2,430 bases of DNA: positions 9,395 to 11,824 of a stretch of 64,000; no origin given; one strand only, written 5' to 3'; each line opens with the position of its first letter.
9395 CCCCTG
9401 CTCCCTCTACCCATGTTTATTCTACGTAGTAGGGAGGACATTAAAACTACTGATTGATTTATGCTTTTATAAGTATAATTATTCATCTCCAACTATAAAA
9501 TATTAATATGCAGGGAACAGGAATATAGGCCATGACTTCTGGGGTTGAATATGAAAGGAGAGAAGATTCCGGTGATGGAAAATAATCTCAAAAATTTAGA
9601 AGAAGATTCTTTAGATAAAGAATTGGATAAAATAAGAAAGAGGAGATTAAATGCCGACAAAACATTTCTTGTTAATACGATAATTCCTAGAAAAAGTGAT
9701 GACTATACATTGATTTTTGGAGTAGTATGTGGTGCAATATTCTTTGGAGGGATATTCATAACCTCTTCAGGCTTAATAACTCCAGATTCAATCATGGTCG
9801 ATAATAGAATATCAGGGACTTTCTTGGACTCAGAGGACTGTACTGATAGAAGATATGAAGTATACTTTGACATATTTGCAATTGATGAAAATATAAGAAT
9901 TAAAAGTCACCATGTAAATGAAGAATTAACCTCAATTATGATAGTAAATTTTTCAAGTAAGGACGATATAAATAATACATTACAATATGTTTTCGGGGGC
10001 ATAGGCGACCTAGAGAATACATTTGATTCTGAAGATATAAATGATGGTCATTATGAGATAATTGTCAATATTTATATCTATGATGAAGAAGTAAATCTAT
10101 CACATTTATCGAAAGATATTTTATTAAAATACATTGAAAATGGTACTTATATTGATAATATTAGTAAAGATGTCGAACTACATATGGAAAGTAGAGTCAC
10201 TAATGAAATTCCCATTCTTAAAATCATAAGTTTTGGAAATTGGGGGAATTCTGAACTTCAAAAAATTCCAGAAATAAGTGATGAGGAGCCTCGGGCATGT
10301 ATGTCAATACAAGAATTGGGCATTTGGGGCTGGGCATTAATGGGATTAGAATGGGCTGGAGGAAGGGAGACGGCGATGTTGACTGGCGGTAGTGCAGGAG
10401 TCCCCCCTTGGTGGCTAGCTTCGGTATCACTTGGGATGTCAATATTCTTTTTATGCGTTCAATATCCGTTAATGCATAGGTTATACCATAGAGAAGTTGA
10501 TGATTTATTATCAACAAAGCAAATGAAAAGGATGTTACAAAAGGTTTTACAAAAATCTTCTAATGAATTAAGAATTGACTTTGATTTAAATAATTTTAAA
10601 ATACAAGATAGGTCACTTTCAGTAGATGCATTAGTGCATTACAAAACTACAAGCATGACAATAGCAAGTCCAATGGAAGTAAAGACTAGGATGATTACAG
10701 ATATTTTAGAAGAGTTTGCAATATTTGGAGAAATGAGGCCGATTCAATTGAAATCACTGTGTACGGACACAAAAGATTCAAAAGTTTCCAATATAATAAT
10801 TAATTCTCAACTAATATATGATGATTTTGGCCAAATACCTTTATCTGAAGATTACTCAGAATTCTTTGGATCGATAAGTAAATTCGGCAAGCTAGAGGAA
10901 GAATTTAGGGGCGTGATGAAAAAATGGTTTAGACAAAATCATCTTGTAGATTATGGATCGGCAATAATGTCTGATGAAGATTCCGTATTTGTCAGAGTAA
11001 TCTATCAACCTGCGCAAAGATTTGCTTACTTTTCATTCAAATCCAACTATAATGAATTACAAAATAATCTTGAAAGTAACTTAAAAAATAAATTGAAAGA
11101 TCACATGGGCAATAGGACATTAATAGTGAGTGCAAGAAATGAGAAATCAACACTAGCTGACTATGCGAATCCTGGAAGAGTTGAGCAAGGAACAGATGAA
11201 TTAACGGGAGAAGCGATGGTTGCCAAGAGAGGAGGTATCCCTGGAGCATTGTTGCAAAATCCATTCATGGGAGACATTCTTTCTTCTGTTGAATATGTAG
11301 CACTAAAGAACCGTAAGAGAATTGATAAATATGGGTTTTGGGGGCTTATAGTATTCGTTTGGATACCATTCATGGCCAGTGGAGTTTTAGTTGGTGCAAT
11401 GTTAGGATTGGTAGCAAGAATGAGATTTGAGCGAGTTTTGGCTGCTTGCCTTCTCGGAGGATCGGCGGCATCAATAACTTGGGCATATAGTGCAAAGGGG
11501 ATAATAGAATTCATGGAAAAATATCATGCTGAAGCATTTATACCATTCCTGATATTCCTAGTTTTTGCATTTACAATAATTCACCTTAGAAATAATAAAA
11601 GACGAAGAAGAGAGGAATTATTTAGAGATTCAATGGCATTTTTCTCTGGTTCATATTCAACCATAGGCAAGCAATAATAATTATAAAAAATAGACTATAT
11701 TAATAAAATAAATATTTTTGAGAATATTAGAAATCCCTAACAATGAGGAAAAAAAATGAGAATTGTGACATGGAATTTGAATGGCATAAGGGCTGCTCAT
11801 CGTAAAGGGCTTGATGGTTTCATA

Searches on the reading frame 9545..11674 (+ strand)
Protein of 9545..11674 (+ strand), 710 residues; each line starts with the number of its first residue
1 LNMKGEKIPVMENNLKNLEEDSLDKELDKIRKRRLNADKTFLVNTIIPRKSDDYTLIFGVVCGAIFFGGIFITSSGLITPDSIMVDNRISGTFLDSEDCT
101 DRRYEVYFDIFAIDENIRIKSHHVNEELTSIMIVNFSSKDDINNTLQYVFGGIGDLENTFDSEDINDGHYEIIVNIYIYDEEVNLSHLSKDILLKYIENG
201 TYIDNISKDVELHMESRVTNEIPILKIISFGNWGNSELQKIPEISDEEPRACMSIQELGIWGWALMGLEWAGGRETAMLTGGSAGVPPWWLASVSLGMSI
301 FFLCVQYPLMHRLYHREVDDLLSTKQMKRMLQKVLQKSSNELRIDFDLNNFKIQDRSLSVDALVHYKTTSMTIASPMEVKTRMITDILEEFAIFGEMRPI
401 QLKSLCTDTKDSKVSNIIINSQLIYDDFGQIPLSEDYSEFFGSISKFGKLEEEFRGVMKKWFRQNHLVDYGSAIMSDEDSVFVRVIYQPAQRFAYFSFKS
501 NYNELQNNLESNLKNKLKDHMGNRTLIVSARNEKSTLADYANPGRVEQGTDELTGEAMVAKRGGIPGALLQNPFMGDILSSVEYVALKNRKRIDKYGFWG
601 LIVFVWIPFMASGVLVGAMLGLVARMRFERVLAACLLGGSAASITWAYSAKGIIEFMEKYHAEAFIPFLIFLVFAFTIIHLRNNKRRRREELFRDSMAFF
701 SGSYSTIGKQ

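Call 65: search_protein_families(library=pfam, proteins=[window:9545-11674:+], max_evalue=0.0001)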
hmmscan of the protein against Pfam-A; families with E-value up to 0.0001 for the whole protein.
window:9545-11674:+ (710 aa): 1 family
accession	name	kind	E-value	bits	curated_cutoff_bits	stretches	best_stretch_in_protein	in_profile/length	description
PF06695.16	Sm_multidrug_ex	-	2.5e-13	51.1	30.7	1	572-643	48-119/121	Putative small multi-drug export protein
